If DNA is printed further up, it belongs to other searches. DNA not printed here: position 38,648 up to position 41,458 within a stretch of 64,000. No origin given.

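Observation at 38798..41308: Single ORF fusing glucose-6-phosphate dehydrogenase to a short-type 6-phosphogluconate dehydrogenase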

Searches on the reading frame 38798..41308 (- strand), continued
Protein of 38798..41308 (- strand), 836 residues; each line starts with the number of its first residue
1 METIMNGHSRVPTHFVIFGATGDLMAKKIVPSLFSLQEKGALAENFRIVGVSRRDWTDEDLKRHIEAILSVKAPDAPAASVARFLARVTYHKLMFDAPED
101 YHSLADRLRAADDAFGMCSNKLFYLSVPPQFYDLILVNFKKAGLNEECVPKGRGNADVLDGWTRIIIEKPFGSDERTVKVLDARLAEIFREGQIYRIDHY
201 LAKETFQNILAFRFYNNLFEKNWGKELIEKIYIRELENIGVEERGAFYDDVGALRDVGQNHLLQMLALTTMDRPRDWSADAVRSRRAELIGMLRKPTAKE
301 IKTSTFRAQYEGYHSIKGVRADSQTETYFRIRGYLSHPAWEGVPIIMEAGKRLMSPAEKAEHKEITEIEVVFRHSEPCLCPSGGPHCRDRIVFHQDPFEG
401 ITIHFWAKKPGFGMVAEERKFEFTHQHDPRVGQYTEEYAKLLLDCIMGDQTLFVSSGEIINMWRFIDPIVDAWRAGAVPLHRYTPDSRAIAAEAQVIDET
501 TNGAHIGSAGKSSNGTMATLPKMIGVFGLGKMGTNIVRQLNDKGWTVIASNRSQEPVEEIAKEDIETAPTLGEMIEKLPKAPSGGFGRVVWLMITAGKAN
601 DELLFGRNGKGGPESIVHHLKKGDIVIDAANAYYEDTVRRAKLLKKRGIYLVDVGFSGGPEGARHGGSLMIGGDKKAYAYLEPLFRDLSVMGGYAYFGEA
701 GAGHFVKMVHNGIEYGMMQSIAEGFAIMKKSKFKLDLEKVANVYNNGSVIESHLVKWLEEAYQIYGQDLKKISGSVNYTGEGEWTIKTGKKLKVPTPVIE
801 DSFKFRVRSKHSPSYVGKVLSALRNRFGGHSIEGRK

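Call 5: find_homologous_proteins(query=window:38798-41308:-, max_evalue=1e-10)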
Query window:38798-41308:- (836 aa): 7769 proteins with E <= 1e-10 among 8000 candidates; the best 120 are listed.
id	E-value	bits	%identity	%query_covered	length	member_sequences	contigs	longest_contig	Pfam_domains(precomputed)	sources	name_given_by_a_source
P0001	0.0e+0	1928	100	100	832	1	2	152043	PF02781.22,PF03446.22,PF00393.25,PF00479.29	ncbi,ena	-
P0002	0.0e+0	1620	84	99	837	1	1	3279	PF02781.22,PF03446.22,PF00393.25,PF00479.29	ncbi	-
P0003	0.0e+0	1606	82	100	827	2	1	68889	PF02781.22,PF03446.22,PF02826.26,PF00393.25,PF00479.29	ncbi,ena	-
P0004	0.0e+0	1582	81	100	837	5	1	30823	PF02781.22,PF03446.22,PF00393.25,PF00479.29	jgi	jgi:glucose-6-phosphate 1-dehydrogenase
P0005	0.0e+0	1528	80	100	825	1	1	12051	PF02781.22,PF03446.22,PF00393.25,PF00479.29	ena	-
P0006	0.0e+0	1521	80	99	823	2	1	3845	PF02781.22,PF03446.22,PF00393.25,PF00479.29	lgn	-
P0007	0.0e+0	1515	80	99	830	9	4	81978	PF02781.22,PF03446.22,PF00393.25,PF00479.29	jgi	jgi:glucose-6-phosphate 1-dehydrogenase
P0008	0.0e+0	1423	77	99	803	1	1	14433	PF02781.22,PF03446.22,PF02826.26,PF00393.25,PF00479.29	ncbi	-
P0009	0.0e+0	1275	69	99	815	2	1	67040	PF02781.22,PF03446.22,PF00393.25,PF00479.29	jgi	-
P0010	0.0e+0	1263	69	100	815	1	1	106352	PF02781.22,PF03446.22,PF00393.25,PF00479.29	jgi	jgi:glucose-6-phosphate 1-dehydrogenase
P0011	0.0e+0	1261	68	99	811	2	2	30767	PF02781.22,PF03446.22,PF00393.25,PF00479.29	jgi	jgi:glucose-6-phosphate 1-dehydrogenase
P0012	0.0e+0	1254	69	99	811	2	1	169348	PF02781.22,PF03446.22,PF00393.25,PF00479.29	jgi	jgi:glucose-6-phosphate 1-dehydrogenase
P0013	0.0e+0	1251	68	99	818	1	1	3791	PF02781.22,PF03446.22,PF00393.25,PF00479.29,PF03807.24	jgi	jgi:glucose-6-phosphate 1-dehydrogenase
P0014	0.0e+0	1201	65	99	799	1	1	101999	PF02781.22,PF03446.22,PF02826.26,PF00393.25,PF00479.29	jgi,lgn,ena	-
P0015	0.0e+0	1191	65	99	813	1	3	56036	PF02781.22,PF02254.25,PF03446.22,PF02826.26,PF00393.25,PF00479.29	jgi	jgi:glucose-6-phosphate 1-dehydrogenase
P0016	0.0e+0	1188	65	98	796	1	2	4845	PF02781.22,PF03446.22,PF00393.25,PF00479.29,PF03807.24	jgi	jgi:glucose-6-phosphate 1-dehydrogenase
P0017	0.0e+0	1186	65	98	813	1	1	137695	PF02781.22,PF03446.22,PF00393.25,PF00479.29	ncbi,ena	-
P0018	0.0e+0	1183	65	99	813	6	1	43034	PF02781.22,PF03446.22,PF02826.26,PF00393.25,PF00479.29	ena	-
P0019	0.0e+0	1183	64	99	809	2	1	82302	PF02781.22,PF03446.22,PF00393.25,PF00479.29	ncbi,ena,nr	ncbi:MAG TPA: glucose-6-phosphate dehydrogenase [Candidatus Paceibacterota bacterium]|nr:glucose-6-p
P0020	0.0e+0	1178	64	99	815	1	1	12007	PF02781.22,PF03446.22,PF02826.26,PF00393.25,PF00479.29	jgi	-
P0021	0.0e+0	1177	64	99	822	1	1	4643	PF02781.22,PF03446.22,PF02826.26,PF00393.25,PF00479.29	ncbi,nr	ncbi:MAG TPA: glucose-6-phosphate dehydrogenase [Candidatus Paceibacterota bacterium]|nr:glucose-6-p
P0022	0.0e+0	1176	64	99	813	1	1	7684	PF02781.22,PF03446.22,PF02826.26,PF00393.25,PF00479.29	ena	-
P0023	0.0e+0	1175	64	99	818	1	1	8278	PF02781.22,PF03446.22,PF02826.26,PF00393.25,PF00479.29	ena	-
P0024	0.0e+0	1175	64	99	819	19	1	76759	PF02781.22,PF03446.22,PF02826.26,PF00393.25,PF00479.29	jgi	jgi:glucose-6-phosphate 1-dehydrogenase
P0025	0.0e+0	1175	63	100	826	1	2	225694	PF02781.22,PF03446.22,PF02826.26,PF00393.25,PF00479.29,PF01488.27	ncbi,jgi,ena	-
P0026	0.0e+0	1174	63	100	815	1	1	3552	PF02781.22,PF03446.22,PF02826.26,PF00393.25,PF00479.29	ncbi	-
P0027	0.0e+0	1172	63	99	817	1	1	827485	PF02781.22,PF03446.22,PF00393.25,PF00479.29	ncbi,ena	-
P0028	0.0e+0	1169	63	99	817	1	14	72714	PF02781.22,PF03446.22,PF02826.26,PF00393.25,PF00479.29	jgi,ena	-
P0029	0.0e+0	1169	64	99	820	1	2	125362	PF02781.22,PF02558.23,PF03446.22,PF02826.26,PF00393.25,PF00479.29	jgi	jgi:glucose-6-phosphate 1-dehydrogenase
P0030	0.0e+0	1169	64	99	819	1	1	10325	PF02781.22,PF03446.22,PF02826.26,PF00393.25,PF00479.29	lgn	-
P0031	0.0e+0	1166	64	100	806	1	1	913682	PF02781.22,PF03446.22,PF02826.26,PF00393.25,PF00479.29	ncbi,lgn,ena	-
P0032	0.0e+0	1166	63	99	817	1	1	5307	PF02781.22,PF03446.22,PF02826.26,PF00393.25,PF00479.29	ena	-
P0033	0.0e+0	1165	63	98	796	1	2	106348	PF02781.22,PF03446.22,PF02826.26,PF00393.25,PF00479.29,PF03807.24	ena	-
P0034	0.0e+0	1165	64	100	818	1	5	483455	PF02781.22,PF03446.22,PF02826.26,PF00393.25,PF00479.29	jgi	jgi:glucose-6-phosphate 1-dehydrogenase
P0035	0.0e+0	1164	63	99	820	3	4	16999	PF02781.22,PF03446.22,PF02826.26,PF00393.25,PF00479.29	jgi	jgi:glucose-6-phosphate 1-dehydrogenase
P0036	0.0e+0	1164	64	99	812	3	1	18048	PF02781.22,PF03446.22,PF00393.25,PF00479.29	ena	-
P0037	0.0e+0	1162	63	100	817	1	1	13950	PF02781.22,PF03446.22,PF00393.25,PF00479.29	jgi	jgi:glucose-6-phosphate 1-dehydrogenase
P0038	0.0e+0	1162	63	99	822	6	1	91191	PF02781.22,PF03446.22,PF02826.26,PF00393.25,PF00479.29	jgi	jgi:glucose-6-phosphate 1-dehydrogenase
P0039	0.0e+0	1159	63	99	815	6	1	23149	PF02781.22,PF03446.22,PF02826.26,PF00393.25,PF00479.29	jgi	jgi:glucose-6-phosphate 1-dehydrogenase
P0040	0.0e+0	1159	63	99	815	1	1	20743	PF02781.22,PF03446.22,PF02826.26,PF00393.25,PF00479.29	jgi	jgi:glucose-6-phosphate 1-dehydrogenase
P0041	0.0e+0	1156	64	98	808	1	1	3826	PF02781.22,PF03446.22,PF00393.25,PF00479.29,PF01488.27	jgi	jgi:glucose-6-phosphate 1-dehydrogenase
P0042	0.0e+0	1153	63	99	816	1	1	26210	PF02781.22,PF03446.22,PF00393.25,PF00479.29,PF01488.27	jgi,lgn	-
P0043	0.0e+0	1151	63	99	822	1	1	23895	PF02781.22,PF03446.22,PF02826.26,PF00393.25,PF00479.29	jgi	jgi:glucose-6-phosphate 1-dehydrogenase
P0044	0.0e+0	1149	62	99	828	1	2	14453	PF02781.22,PF03446.22,PF00393.25,PF00479.29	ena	-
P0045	0.0e+0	1146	63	100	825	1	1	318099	PF02781.22,PF03446.22,PF00393.25,PF00479.29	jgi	jgi:glucose-6-phosphate 1-dehydrogenase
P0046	0.0e+0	1139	62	99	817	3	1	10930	PF02781.22,PF03446.22,PF02826.26,PF00393.25,PF00479.29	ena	-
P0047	0.0e+0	1137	61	99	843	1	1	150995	PF02781.22,PF03446.22,PF00393.25,PF00479.29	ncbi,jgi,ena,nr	ncbi:MAG TPA: glucose-6-phosphate dehydrogenase [Candidatus Paceibacterota bacterium]|nr:glucose-6-p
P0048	0.0e+0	1132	63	99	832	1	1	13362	PF02781.22,PF03446.22,PF02826.26,PF00393.25,PF00479.29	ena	-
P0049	0.0e+0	1132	62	99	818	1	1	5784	PF02781.22,PF03446.22,PF02826.26,PF00393.25,PF00479.29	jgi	jgi:glucose-6-phosphate 1-dehydrogenase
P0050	0.0e+0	1129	62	99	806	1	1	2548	PF02781.22,PF03446.22,PF00393.25,PF00479.29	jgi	jgi:glucose-6-phosphate 1-dehydrogenase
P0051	0.0e+0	1125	62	99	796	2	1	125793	PF02781.22,PF03446.22,PF00393.25,PF00479.29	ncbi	-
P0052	0.0e+0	1124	63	99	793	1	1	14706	PF02781.22,PF02254.25,PF03446.22,PF00393.25,PF00479.29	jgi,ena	-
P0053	0.0e+0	1115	62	98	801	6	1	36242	PF02781.22,PF03446.22,PF00393.25,PF00479.29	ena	-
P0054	0.0e+0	1113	62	98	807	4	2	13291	PF02781.22,PF03446.22,PF02826.26,PF00393.25,PF00479.29,PF03807.24,PF01488.27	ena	-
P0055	0.0e+0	1112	61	100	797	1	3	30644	PF02781.22,PF03446.22,PF02826.26,PF00393.25,PF00479.29,PF03807.24,PF01488.27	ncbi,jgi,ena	jgi:glucose-6-phosphate 1-dehydrogenase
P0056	0.0e+0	1109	61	99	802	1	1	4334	PF02781.22,PF03446.22,PF00393.25,PF00479.29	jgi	jgi:glucose-6-phosphate 1-dehydrogenase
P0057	0.0e+0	1108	64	95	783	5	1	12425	PF02781.22,PF03446.22,PF02826.26,PF00393.25,PF00479.29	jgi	jgi:glucose-6-phosphate 1-dehydrogenase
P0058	0.0e+0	1097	60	99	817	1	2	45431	PF02781.22,PF03446.22,PF00393.25,PF00479.29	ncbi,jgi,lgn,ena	jgi:glucose-6-phosphate 1-dehydrogenase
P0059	0.0e+0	1088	61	98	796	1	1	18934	PF02781.22,PF03446.22,PF00393.25,PF00479.29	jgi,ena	-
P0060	0.0e+0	1085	59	98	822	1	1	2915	PF02781.22,PF03446.22,PF02826.26,PF00393.25,PF00479.29,PF01488.27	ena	-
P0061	0.0e+0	1082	60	99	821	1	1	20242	PF02781.22,PF03446.22,PF00393.25,PF00479.29,PF01488.27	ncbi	-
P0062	0.0e+0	1079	60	99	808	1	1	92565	PF02781.22,PF03446.22,PF00393.25,PF00479.29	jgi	jgi:glucose-6-phosphate 1-dehydrogenase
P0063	0.0e+0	1075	60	99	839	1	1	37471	PF02781.22,PF03446.22,PF00393.25,PF00479.29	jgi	-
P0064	0.0e+0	1072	61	99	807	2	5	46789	PF02781.22,PF03446.22,PF00393.25,PF00479.29,PF03807.24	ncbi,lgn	-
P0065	0.0e+0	1070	60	99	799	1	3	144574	PF02781.22,PF03446.22,PF00393.25,PF00479.29,PF01488.27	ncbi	-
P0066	0.0e+0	1069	59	99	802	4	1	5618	PF02781.22,PF03446.22,PF02826.26,PF00393.25,PF00479.29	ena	-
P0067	0.0e+0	1065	59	99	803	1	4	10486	PF02781.22,PF03446.22,PF00393.25,PF00479.29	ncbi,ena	-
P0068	0.0e+0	1064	59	99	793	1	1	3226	PF02781.22,PF03446.22,PF02826.26,PF00393.25,PF00479.29,PF03807.24,PF01488.27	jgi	jgi:glucose-6-phosphate 1-dehydrogenase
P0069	0.0e+0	1062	60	99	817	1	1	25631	PF02781.22,PF03446.22,PF02826.26,PF00393.25,PF00479.29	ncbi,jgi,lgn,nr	ncbi:MAG TPA: glucose-6-phosphate dehydrogenase [Candidatus Paceibacterota bacterium]|jgi:glucose-6-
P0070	0.0e+0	1062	58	99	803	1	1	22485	PF02781.22,PF03446.22,PF00393.25,PF00479.29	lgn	-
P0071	0.0e+0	1058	60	99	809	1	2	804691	PF02781.22,PF03446.22,PF02826.26,PF00393.25,PF00479.29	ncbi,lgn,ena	-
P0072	0.0e+0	1053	59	98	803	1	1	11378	PF02781.22,PF03446.22,PF00393.25,PF00479.29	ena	-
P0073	0.0e+0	1052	59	98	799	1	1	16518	PF02781.22,PF02254.25,PF03446.22,PF02826.26,PF00393.25,PF00479.29,PF03807.24,PF01488.27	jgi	jgi:glucose-6-phosphate 1-dehydrogenase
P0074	0.0e+0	1049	58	98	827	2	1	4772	PF02781.22,PF03446.22,PF00393.25,PF00479.29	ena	-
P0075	0.0e+0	1048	60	99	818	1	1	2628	PF02781.22,PF03446.22,PF00393.25,PF00479.29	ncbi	-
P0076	0.0e+0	1045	58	99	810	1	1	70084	PF02781.22,PF03446.22,PF00393.25,PF00479.29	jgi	jgi:glucose-6-phosphate 1-dehydrogenase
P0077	0.0e+0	1044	58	99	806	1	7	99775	PF02781.22,PF03446.22,PF02826.26,PF00393.25,PF00479.29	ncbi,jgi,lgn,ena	ncbi:MAG: glucose-6-phosphate dehydrogenase [Minisyncoccia bacterium]|jgi:glucose-6-phosphate 1-dehy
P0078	0.0e+0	1044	59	98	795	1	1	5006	PF02781.22,PF03446.22,PF00393.25,PF00479.29,PF01488.27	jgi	jgi:glucose-6-phosphate 1-dehydrogenase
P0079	0.0e+0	1042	58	99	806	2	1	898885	PF02781.22,PF03446.22,PF00393.25,PF00479.29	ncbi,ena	-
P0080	0.0e+0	1041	58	98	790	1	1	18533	PF02781.22,PF03446.22,PF00393.25,PF00479.29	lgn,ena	-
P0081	0.0e+0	1040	58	98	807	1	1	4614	PF02781.22,PF03446.22,PF00393.25,PF00479.29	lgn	-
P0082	0.0e+0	1036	58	98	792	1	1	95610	PF02781.22,PF03446.22,PF00393.25,PF00479.29,PF01488.27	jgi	jgi:glucose-6-phosphate 1-dehydrogenase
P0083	0.0e+0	1034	58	98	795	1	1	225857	PF02781.22,PF03446.22,PF02826.26,PF00393.25,PF00479.29,PF03807.24,PF01488.27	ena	-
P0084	0.0e+0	1031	58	98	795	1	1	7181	PF02781.22,PF03446.22,PF02826.26,PF00393.25,PF00479.29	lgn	-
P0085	0.0e+0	1029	59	98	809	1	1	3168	PF02781.22,PF03446.22,PF00393.25,PF00479.29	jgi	jgi:glucose-6-phosphate 1-dehydrogenase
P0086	0.0e+0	1017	58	98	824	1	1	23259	PF02781.22,PF03446.22,PF00393.25,PF00479.29,PF01488.27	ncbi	-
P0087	0.0e+0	1014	57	99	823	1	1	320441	PF02781.22,PF03446.22,PF00393.25,PF00479.29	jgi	jgi:glucose-6-phosphate 1-dehydrogenase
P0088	2.2e-298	1010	56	99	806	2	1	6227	PF02781.22,PF03446.22,PF00393.25,PF00479.29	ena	-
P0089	7.0e-297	1005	56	99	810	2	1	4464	PF02781.22,PF03446.22,PF02826.26,PF00393.25,PF00479.29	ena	-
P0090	5.8e-296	1002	60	92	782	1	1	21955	PF02781.22,PF03446.22,PF00393.25,PF00479.29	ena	-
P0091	2.8e-295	1000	56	99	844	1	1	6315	PF02781.22,PF03446.22,PF00393.25,PF00479.29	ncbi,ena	-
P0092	9.3e-295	998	58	100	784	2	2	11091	PF02781.22,PF03446.22,PF00393.25,PF00479.29,PF03807.24,PF01488.27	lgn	-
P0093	1.1e-294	998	56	99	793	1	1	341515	PF02781.22,PF03446.22,PF02826.26,PF00393.25,PF00479.29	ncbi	-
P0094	1.3e-294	998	56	99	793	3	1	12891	PF02781.22,PF03446.22,PF02826.26,PF00393.25,PF00479.29,PF03807.24,PF01488.27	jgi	jgi:glucose-6-phosphate 1-dehydrogenase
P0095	1.4e-293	994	56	100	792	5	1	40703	PF02781.22,PF03446.22,PF02826.26,PF00393.25,PF00479.29,PF03807.24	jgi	jgi:glucose-6-phosphate 1-dehydrogenase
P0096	2.5e-293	994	57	99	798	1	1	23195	PF02781.22,PF03446.22,PF02826.26,PF00393.25,PF00479.29,PF03807.24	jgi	jgi:glucose-6-phosphate 1-dehydrogenase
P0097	6.4e-292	989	56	99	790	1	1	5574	PF02781.22,PF03446.22,PF00393.25,PF00479.29,PF03807.24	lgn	-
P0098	6.6e-292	989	55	99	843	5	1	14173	PF02781.22,PF03446.22,PF02826.26,PF00393.25,PF00479.29,PF03807.24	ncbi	ncbi:MAG: decarboxylating 6-phosphogluconate dehydrogenase [Minisyncoccia bacterium]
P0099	4.0e-291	986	57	99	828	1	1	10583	PF02781.22,PF03446.22,PF00393.25,PF00479.29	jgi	jgi:glucose-6-phosphate 1-dehydrogenase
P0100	7.8e-291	985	54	99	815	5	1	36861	PF02781.22,PF03446.22,PF00393.25,PF00479.29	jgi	jgi:glucose-6-phosphate 1-dehydrogenase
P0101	1.7e-290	984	57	98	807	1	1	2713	PF02781.22,PF03446.22,PF00393.25,PF00479.29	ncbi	-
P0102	2.2e-290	984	56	98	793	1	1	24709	PF02781.22,PF03446.22,PF02826.26,PF00393.25,PF00479.29,PF03807.24,PF01488.27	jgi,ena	jgi:glucose-6-phosphate 1-dehydrogenase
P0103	2.4e-290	984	56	99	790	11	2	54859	PF02781.22,PF03446.22,PF02826.26,PF00393.25,PF00479.29,PF03807.24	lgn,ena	-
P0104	1.3e-288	978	56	99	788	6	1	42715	PF02781.22,PF03446.22,PF02826.26,PF00393.25,PF00479.29,PF03807.24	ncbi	-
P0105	1.7e-288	978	55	99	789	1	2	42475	PF02781.22,PF03446.22,PF02826.26,PF00393.25,PF00479.29,PF03807.24,PF01488.27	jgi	-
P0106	2.4e-288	977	56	99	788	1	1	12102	PF02781.22,PF03446.22,PF02826.26,PF00393.25,PF00479.29,PF03807.24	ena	-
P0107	2.6e-288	977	56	99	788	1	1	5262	PF02781.22,PF03446.22,PF02826.26,PF00393.25,PF00479.29,PF03807.24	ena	-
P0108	2.6e-288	977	56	99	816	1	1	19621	PF02781.22,PF03446.22,PF02826.26,PF00393.25,PF00479.29,PF03807.24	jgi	jgi:glucose-6-phosphate 1-dehydrogenase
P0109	1.3e-287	975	55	99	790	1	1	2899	PF02781.22,PF03446.22,PF00393.25,PF00479.29,PF03807.24,PF01488.27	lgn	-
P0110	2.3e-287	974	55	99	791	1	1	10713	PF02781.22,PF03446.22,PF02826.26,PF00393.25,PF00479.29,PF01488.27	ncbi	-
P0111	5.0e-287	973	54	99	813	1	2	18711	PF02781.22,PF03446.22,PF02826.26,PF00393.25,PF00479.29,PF01488.27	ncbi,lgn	-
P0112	2.4e-286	970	55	99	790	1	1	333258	PF02781.22,PF03446.22,PF02826.26,PF00393.25,PF00479.29,PF03807.24,PF01488.27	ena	-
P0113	4.3e-286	970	55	99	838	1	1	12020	PF02781.22,PF03446.22,PF00393.25,PF00479.29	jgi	jgi:glucose-6-phosphate 1-dehydrogenase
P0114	2.3e-285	967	55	99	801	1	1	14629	PF02781.22,PF03446.22,PF02826.26,PF00393.25,PF00479.29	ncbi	-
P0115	3.4e-285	967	57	99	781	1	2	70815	PF02781.22,PF03446.22,PF02826.26,PF00393.25,PF00479.29,PF03807.24,PF01488.27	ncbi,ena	-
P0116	1.2e-284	965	54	100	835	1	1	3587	PF02781.22,PF03446.22,PF00393.25,PF00479.29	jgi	jgi:glucose-6-phosphate 1-dehydrogenase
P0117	2.7e-284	964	55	98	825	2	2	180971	PF02781.22,PF03446.22,PF00393.25,PF00479.29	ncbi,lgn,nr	ncbi:MAG: glucose-6-phosphate dehydrogenase [Patescibacteria group bacterium]|nr:glucose-6-phosphate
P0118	8.2e-283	959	54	100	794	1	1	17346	PF02781.22,PF03446.22,PF02826.26,PF00393.25,PF00479.29,PF03807.24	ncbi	-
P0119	1.0e-281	955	54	99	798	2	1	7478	PF02781.22,PF03446.22,PF02826.26,PF00393.25,PF00479.29,PF03807.24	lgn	-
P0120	5.3e-280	949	54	99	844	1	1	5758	PF02781.22,PF03446.22,PF00393.25,PF00479.29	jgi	jgi:glucose-6-phosphate 1-dehydrogenase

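Call 13: find_encoding_contigs(protein=P0001, flank=10000, max_places=3)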
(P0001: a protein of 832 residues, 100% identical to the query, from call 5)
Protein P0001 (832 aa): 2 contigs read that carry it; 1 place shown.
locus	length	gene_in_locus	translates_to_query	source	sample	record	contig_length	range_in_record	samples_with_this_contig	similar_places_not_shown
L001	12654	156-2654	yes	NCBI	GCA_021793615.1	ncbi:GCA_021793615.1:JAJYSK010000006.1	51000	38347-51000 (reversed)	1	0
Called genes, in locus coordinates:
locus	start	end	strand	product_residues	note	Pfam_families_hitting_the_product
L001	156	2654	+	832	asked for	PF00479:G6PD_N, PF02781:G6PD_C, PF03446:NAD_binding_2, PF00393:6PGD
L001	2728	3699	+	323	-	PF10432:bact-PGI_C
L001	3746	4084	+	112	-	-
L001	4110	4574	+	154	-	PF01161:PBP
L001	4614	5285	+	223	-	PF04542:Sigma70_r2, PF08281:Sigma70_r4_2, PF04545:Sigma70_r4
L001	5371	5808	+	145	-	-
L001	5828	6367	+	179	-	-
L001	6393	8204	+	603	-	PF25917:BSH_RND (weak), PF25973:BSH_CzcB, PF25967:RND-MFP_C (faint), PF25990:Beta-barrel_YknX (weak), PF26002:Beta-barrel_AprE (weak)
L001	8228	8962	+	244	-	PF00005:ABC_tran, PF02463:SMC_N (faint)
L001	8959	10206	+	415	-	PF12704:MacB_PCD, PF02687:FtsX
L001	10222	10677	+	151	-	PF18914:DUF5666 (weak)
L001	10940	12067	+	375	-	PF04041:Glyco_hydro_130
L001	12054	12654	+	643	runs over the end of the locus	PF04041:Glyco_hydro_130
